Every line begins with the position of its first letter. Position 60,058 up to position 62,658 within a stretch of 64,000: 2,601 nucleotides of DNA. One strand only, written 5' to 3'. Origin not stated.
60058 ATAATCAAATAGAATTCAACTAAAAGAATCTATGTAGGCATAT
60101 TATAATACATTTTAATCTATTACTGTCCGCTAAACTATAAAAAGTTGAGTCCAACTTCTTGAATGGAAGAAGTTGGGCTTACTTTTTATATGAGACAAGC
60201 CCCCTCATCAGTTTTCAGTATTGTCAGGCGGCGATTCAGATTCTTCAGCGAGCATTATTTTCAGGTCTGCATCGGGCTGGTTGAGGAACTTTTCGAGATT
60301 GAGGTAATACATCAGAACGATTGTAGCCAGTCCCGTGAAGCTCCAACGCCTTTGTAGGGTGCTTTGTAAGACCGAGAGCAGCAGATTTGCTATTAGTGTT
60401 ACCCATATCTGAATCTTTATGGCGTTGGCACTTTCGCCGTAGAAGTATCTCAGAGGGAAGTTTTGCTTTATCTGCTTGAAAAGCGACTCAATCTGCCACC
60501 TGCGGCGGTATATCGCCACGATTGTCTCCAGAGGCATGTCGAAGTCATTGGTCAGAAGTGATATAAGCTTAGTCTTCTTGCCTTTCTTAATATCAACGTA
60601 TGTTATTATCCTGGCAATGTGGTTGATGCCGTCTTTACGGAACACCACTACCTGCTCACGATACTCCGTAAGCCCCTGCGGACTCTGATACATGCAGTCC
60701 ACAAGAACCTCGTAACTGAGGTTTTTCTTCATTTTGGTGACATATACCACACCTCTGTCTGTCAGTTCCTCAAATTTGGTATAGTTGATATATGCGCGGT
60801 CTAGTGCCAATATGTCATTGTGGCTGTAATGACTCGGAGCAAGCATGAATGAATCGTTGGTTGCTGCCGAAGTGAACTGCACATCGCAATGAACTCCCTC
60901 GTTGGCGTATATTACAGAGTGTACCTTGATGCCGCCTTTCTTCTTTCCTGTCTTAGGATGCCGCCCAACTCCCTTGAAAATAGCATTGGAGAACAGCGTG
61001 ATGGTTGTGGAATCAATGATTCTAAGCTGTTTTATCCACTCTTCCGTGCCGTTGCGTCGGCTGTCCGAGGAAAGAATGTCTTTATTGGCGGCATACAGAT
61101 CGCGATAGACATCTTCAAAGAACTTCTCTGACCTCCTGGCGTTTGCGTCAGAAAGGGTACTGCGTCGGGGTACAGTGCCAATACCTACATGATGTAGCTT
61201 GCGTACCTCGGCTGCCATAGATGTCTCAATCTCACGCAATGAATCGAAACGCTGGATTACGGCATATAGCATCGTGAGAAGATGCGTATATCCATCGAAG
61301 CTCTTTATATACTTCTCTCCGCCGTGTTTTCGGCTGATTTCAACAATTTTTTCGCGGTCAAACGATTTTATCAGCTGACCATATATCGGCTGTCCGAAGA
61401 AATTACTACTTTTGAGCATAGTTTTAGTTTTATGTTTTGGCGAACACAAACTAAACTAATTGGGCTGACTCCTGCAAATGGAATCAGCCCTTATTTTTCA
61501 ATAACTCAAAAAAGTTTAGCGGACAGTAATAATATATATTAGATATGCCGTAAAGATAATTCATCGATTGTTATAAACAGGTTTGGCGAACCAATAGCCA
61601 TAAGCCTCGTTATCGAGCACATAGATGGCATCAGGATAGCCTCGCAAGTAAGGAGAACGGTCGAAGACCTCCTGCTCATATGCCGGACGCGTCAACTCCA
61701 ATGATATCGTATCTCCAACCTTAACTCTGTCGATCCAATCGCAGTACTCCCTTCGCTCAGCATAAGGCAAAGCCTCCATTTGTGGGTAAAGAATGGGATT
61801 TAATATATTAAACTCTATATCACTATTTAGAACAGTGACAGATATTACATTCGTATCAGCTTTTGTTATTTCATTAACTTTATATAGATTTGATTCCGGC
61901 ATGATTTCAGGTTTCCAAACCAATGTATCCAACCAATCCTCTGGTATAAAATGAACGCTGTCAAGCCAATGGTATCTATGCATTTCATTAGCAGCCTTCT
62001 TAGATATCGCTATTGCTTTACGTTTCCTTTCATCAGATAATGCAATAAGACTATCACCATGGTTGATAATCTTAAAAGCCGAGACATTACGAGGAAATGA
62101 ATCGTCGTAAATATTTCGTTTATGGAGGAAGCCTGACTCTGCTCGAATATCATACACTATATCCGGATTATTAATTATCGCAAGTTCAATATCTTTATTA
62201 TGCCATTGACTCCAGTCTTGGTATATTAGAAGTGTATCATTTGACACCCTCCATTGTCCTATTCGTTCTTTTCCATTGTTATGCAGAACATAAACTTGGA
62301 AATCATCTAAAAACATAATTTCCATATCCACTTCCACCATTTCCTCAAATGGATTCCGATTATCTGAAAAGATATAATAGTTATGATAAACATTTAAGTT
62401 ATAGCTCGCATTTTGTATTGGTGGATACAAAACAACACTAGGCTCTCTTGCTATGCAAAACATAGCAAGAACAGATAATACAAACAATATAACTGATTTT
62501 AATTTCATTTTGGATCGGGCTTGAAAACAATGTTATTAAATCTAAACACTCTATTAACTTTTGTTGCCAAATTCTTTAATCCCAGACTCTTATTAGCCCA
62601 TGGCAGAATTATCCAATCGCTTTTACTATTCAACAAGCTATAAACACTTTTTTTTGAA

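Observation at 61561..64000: Orphan Rhs (YD-repeat) toxin tip with HExxH motif plus exported immunity candidate; the cassette array runs off the window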

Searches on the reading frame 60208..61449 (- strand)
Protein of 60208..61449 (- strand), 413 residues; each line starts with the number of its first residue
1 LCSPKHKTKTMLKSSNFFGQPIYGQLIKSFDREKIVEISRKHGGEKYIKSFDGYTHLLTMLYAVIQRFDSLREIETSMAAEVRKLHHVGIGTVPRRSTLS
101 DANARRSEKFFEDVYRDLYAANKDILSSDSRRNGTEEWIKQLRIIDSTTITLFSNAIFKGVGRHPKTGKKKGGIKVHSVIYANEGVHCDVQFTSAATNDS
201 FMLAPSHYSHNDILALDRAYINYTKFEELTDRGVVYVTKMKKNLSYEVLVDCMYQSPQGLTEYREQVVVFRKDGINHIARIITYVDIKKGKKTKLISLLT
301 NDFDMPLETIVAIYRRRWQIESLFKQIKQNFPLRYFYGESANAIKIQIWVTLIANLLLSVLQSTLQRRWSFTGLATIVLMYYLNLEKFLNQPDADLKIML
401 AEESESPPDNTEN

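Call 3: search_protein_families(library=pfam, proteins=[window:60208-61449:-], max_evalue=1)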
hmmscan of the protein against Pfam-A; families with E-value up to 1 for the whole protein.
window:60208-61449:- (413 aa): 7 families
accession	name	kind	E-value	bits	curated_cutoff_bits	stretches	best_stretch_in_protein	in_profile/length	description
PF01609.27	DDE_Tnp_1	-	1.5e-27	97.1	23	1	140-354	4-197/200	Transposase DDE domain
PF14294.11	DUF4372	-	1e-25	90.1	25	1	19-90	2-73/74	Domain of unknown function (DUF4372)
PF13612.12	DDE_Tnp_1_3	-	3.2e-06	27.7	27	1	141-249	6-120/155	Transposase DDE domain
PF13701.12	DDE_Tnp_1_4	-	0.00088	18.1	34.7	1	219-367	225-379/435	Transposase DDE domain group 1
PF22844.2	Beta-prop_CATSPERE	-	0.0043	16.5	27.1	1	175-245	191-262/350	CATSPERE beta-propeller domain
PF04693.18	DDE_Tnp_2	-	0.031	14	20.2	1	281-329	239-287/327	Archaeal putative transposase ISC1217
PF23353.1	BBS2_hp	-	0.1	13.2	27.7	1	61-147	7-91/98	BBS2 hairpin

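Call 4: search_protein_families(library=ncbifam, proteins=[window:60208-61449:-], max_evalue=1)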
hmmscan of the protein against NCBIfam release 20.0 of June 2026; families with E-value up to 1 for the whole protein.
window:60208-61449:- (413 aa): 16 families
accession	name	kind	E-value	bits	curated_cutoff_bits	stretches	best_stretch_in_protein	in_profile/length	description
NF033592.1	transpos_IS4_1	equivalog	2.2e-54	184.8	115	1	27-361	2-331/332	IS4 family transposase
NF033520.1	transpos_IS982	equivalog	3.6e-11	43.1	130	2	135-244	66-185/243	IS982 family transposase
NF033559.2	transpos_IS1634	equivalog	8e-11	41.6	100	1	297-368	362-433/483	IS1634 family transposase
NF049999.1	transpos_IS701_3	equivalog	2.1e-10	40.1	170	1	257-368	256-367/412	IS701 family transposase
NF049925.1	transpos_IS4_4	equivalog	4.7e-10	38.8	250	1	277-362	286-371/449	IS4 family transposase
NF033591.1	transpos_IS4_2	equivalog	3.7e-09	36.2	152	1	212-358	120-277/340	IS4 family transposase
NF033540.2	transpos_IS701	equivalog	1e-08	34.9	150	1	289-353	289-354/363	IS701 family transposase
NF049921.1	transpos_IS701_2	equivalog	7.1e-07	28.9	250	1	215-364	149-293/318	IS701 family transposase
NF033590.1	transpos_IS4_3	equivalog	3.4e-06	26.3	160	1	309-408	270-358/405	IS4 family transposase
NF033579.1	transpos_IS5_2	equivalog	1.5e-05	24.7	140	1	70-243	60-214/289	IS5 family transposase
NF033580.1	transpos_IS5_3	equivalog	2.8e-05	23.8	110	1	142-244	91-205/258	IS5 family transposase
NF033539.1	transpos_IS1380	equivalog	8.5e-05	21.3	180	1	212-369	209-385/419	IS1380 family transposase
NF033541.0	transpos_ISH3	equivalog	0.00049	19.3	225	1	213-330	149-268/298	ISH3 family transposase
NF033581.1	transpos_IS5_4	equivalog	0.00053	19.4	140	1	136-242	110-223/285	IS5 family transposase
NF033551.1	transpos_IS1182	equivalog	0.002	17.1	270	1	312-357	436-482/488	IS1182 family transposase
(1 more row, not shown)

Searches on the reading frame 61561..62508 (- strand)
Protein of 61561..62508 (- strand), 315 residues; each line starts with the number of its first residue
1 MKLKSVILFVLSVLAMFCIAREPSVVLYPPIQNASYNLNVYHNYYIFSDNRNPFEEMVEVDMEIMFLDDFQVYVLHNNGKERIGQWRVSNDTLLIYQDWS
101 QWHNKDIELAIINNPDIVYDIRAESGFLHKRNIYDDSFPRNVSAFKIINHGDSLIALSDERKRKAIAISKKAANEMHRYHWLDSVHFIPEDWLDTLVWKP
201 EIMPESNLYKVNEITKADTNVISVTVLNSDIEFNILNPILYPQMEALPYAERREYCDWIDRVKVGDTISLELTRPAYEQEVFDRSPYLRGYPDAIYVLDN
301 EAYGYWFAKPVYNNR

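Call 3: search_protein_families(library=pfam, proteins=[window:61561-62508:-], max_evalue=1)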
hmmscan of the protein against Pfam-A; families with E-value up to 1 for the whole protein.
window:61561-62508:- (315 aa): 1 family
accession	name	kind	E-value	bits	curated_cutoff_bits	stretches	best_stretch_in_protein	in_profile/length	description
PF23968.1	Phage_cement_3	-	0.16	12.2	27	1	209-239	78-108/176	Phage cement protein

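Call 4: search_protein_families(library=ncbifam, proteins=[window:61561-62508:-], max_evalue=1)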
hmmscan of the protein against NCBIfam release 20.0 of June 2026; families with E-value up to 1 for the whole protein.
window:61561-62508:- (315 aa): 0 families

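Call 6: find_encoding_contigs(protein=window:61561-62508:-, flank=10000, max_places=10)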
Protein window:61561-62508:- (315 aa): 1 contig read that carries it; 1 place shown.
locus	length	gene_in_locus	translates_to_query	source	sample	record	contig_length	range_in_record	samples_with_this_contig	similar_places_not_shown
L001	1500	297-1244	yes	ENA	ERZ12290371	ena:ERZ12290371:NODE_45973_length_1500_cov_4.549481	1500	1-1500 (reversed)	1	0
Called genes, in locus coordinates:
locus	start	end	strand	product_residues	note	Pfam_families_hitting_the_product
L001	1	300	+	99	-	?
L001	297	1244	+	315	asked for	-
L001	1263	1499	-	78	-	?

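Call 46: search_protein_representatives(protein=window:61561-62508:-)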
Query: 315 residues. Proteins with E-value up to 0.001 (for the whole library): 31; up to 1e-10: 16; up to 1e-30: 7. The best 31 are listed.
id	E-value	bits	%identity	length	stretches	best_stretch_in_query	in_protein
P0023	2.7e-85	303.1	54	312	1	8-315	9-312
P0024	5.7e-75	269.2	49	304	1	5-314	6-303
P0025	4.7e-68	246.4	43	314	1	4-312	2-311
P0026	6.1e-60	219.8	40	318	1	6-312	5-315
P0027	3.7e-59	217.2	46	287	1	27-312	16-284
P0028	5.1e-53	197.1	38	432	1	26-310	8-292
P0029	6.0e-33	131.1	39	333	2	192-312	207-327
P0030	9.0e-30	120.7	59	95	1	222-312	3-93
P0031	3.2e-24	102.4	31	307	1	81-310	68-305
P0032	1.9e-23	99.9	33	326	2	187-309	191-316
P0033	1.2e-20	90.7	29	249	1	70-310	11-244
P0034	1.9e-16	76.9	28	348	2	12-177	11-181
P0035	9.8e-15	71.3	32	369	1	60-311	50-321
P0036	3.6e-14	69.4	29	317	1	27-310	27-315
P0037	3.1e-11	59.8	33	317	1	82-309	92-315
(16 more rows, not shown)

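Call 50: search_protein_families(library=pfam, alignment_id=A3, max_evalue=0.01)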
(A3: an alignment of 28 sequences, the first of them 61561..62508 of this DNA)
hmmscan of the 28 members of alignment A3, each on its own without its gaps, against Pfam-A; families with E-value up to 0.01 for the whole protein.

A. member 1, window:61561-62508:- (315 aa): 0 families

B. families by the number of members that match (of 28 scanned): 1 family
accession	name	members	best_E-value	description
PF13648.12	Lipocalin_4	1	0.00052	Lipocalin-like domain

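Call 54: predict_structure(alignment_id=A3)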
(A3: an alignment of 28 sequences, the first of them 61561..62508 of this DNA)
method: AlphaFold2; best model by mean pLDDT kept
length: 315 residues; sequences in the alignment: 28
mean_pLDDT: 88.7   pTM: 0.86
mean pLDDT of the five models: 88.7, 87.9, 86.8, 86.6, 84.9
residues with pLDDT >= 90: 221; 70-90: 55; 50-70: 33; < 50: 6
segments of 3 or more residues with pLDDT < 50: 183-185
pLDDT, mean of each block of 10 residues (from residue 1): 89 85 92 90 92 62 94 90 96 95 67 81 86 94 97 96 95 77 52 86 95 95 98 98 97 97 98 94 86 89 97 67
secondary structure, 60 per line:
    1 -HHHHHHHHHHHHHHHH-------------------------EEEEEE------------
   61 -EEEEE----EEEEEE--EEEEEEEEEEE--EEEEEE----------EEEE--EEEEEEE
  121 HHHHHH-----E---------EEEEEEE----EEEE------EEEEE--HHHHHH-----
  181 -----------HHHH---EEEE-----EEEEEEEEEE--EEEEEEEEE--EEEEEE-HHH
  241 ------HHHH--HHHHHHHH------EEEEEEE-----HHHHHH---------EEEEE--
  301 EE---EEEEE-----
elements in order: H2-17 E43-48 E62-66 E71-76 E79-89 E92-97 E108-111 E114-120 H121-126 E142-148 E153-156 E163-167 H170-175 H192-195 E199-202 E208-217 E220-228 E231-236 H247-250 H253-260 E267-273 H279-284 E294-298 E306-310

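Call 57: fold_search(model_id=the predicted structure, library=pdb)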
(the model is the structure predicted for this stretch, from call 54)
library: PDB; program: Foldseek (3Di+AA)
matches with E <= 10: 910; with E <= 0.001: 0
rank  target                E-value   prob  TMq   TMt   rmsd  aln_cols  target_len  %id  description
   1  9tqc_G                1.1e-02  0.57  0.17  0.10  19.1       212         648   12  L. pneumophila 3-methylcrotonyl-CoA carboxylase holoenzyme A3B6 (released 2026-02-18)
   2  2z4i_A                1.7e-02  0.66  0.19  0.30  22.6       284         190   10  Crystal structure of the Cpx pathway activator NlpE from Escherichia coli (released 2007-09-04)
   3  8j78_B                2.2e-02  0.25  0.16  0.09  19.7       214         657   11  Human 3-methylcrotonyl-CoA carboxylase in BCCP-H2 state (released 2024-05-08)
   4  8rth_A                2.2e-02  0.20  0.13  0.07  21.0       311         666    8  Trypanosoma brucei 3-methylcrotonyl-CoA carboxylase (released 2024-04-17)
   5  8jxm_F                4.2e-02  0.20  0.16  0.09  19.6       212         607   10  Human 3-methylcrotonyl-CoA carboxylase in BCCP-H2 state with MCoA (released 2024-07-03)
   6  8jxl_C                4.2e-02  0.20  0.16  0.09  19.6       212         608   10  Human 3-methylcrotonyl-CoA carboxylase in MCCU state with MCoA (released 2024-07-03)
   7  2awa_A                4.2e-02  0.07  0.10  0.09  18.0       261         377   11  Crystal structure of DNA polymerase III, beta chain (EC 2.7.7.7) (np_344555.1) from STREPTOCOCCUS PNEUMONIAE TIGR4 at  (released 2005-09-20)
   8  9bbi                  6.5e-02  0.06  0.11  0.05  16.1       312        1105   11  Co-crystal structure of human DDB1 bound to fragment UB028669 (released 2024-06-12)
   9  8j7d_A                7.3e-02  0.16  0.16  0.09  19.8       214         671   11  Human 3-methylcrotonyl-CoA carboxylase in BCCP-H1 state (released 2024-05-08)
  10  8zuy_A                9.1e-02  0.16  0.16  0.09  22.8       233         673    8  Structure of M695D-hPCC (released 2025-11-19)
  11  4ki3_D                1.2e-01  0.09  0.13  0.19  12.3       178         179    7  1.70 Angstrom resolution crystal structure of outer-membrane lipoprotein carrier protein (lolA) from Yersinia pestis C (released 2013-05-15)
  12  6e8d_D                1.3e-01  0.04  0.09  0.07  22.2       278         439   11  Crystal structure of the Bacillus subtilis sliding clamp-MutL complex. (released 2019-05-01)
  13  4ki3_K                1.3e-01  0.09  0.13  0.19  13.1       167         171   10  1.70 Angstrom resolution crystal structure of outer-membrane lipoprotein carrier protein (lolA) from Yersinia pestis C (released 2013-05-15)
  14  3i7h_A                1.3e-01  0.03  0.10  0.05  16.5       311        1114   12  Crystal Structure of DDB1 in Complex with the H-Box Motif of HBX (released 2009-12-08)
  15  2awa_D                1.5e-01  0.04  0.11  0.10  16.6       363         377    8  Crystal structure of DNA polymerase III, beta chain (EC 2.7.7.7) (np_344555.1) from STREPTOCOCCUS PNEUMONIAE TIGR4 at  (released 2005-09-20)
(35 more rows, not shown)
